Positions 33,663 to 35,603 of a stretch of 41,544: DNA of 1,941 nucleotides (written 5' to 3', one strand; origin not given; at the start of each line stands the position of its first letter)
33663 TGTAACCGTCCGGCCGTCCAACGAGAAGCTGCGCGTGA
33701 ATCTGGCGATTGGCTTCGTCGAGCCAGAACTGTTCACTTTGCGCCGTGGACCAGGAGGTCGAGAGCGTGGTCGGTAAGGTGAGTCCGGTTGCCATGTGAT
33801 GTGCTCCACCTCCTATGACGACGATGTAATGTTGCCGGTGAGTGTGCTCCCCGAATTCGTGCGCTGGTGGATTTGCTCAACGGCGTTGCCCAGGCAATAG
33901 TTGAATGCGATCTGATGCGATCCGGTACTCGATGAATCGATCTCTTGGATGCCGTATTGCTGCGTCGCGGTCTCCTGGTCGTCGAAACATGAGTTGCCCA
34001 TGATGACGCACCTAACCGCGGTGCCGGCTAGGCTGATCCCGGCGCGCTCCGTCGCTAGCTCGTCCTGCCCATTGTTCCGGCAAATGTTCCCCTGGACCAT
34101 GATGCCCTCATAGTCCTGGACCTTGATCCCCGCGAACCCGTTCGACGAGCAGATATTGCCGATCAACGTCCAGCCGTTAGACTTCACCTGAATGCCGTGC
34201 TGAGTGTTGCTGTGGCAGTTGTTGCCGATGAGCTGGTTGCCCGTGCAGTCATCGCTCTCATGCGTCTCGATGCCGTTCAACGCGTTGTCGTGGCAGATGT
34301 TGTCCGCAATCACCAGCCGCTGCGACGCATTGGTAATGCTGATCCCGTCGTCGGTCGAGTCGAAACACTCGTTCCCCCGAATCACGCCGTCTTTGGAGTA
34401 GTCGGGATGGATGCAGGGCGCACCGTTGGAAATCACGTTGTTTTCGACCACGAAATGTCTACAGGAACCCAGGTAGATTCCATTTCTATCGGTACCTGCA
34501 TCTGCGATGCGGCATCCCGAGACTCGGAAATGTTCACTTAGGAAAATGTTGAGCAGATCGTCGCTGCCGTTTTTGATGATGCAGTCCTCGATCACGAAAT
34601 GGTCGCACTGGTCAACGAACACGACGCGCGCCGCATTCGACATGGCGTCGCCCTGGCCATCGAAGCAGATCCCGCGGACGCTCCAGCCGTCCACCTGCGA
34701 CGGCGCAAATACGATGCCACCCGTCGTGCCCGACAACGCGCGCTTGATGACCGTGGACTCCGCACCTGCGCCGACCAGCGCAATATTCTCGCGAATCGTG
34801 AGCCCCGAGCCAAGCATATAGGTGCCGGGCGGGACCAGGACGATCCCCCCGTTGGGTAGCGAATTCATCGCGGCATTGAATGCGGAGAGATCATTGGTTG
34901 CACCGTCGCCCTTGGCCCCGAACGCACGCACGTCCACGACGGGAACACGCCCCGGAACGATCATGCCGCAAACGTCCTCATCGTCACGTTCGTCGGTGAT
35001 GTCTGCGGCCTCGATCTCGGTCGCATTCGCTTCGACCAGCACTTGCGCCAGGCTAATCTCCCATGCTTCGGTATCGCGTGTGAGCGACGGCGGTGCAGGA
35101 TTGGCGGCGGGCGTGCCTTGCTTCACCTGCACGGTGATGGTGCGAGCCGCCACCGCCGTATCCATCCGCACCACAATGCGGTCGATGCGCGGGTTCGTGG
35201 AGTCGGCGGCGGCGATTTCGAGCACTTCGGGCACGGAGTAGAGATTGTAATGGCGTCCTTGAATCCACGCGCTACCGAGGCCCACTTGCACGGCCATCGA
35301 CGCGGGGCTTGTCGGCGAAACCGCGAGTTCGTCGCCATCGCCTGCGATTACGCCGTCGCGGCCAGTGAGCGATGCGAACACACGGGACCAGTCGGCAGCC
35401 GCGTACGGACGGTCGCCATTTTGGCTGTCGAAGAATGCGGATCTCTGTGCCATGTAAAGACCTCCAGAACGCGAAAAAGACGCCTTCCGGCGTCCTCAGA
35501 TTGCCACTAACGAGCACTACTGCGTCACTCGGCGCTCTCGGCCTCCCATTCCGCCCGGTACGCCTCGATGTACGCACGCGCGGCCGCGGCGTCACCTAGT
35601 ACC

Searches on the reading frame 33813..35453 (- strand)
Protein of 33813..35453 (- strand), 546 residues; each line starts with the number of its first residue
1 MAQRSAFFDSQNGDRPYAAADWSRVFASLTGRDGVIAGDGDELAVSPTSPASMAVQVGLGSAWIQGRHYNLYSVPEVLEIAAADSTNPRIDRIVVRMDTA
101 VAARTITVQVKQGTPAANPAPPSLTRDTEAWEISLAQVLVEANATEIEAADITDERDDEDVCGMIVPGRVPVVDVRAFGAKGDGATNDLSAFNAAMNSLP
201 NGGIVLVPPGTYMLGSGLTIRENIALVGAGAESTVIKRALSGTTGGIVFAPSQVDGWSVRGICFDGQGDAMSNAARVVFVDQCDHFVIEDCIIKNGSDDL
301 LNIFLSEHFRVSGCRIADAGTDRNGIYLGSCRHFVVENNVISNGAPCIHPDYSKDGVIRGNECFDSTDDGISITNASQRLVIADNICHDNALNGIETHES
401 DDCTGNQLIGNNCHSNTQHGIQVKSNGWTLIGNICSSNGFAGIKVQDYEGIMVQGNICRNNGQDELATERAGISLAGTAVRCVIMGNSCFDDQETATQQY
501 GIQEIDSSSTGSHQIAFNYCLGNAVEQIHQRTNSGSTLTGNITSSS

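Call 87: search_protein_families(library=phrogs, proteins=[window:33813-35453:-], max_evalue=0.00001)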
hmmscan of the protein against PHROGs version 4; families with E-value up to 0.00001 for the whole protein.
window:33813-35453:- (546 aa): 16 families
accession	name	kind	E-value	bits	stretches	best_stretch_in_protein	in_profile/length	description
phrog_1220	-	head and packaging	1.7e-49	170.6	1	1-165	6-161/574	head protein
phrog_9534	-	head and packaging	8.4e-47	161.3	1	3-166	2-158/303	head protein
phrog_27282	-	unknown function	2.7e-45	156.1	1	1-178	1-173/445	-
phrog_5339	-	head and packaging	3.3e-45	155.6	1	1-165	4-165/633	virion structural protein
phrog_35103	-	unknown function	4.1e-27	95.6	1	4-176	3-169/916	-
phrog_18805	-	unknown function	1e-21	78.3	1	1-165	1-161/457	-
phrog_7458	-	tail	1.4e-18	67.6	1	91-239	56-191/732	tail spike protein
phrog_17342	-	unknown function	8.6e-18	65.7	1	1-157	1-158/326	-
phrog_3398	-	head and packaging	5.8e-17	63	1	27-158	35-168/359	virion structural protein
phrog_2234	-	tail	1.5e-14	54.6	1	174-238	187-251/757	tail spike protein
phrog_13571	-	head and packaging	1.7e-13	51.6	1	41-152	34-145/356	virion structural protein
phrog_20556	-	tail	6.6e-13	49.5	1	16-154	14-137/528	baseplate protein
phrog_6779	-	tail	7.3e-12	46.6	1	24-157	20-156/276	tail protein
phrog_4775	-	connector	3.8e-09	36.1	1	171-239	132-197/876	pre-neck appendage protein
phrog_14442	-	tail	3.6e-08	33.4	1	172-249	192-275/733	tail protein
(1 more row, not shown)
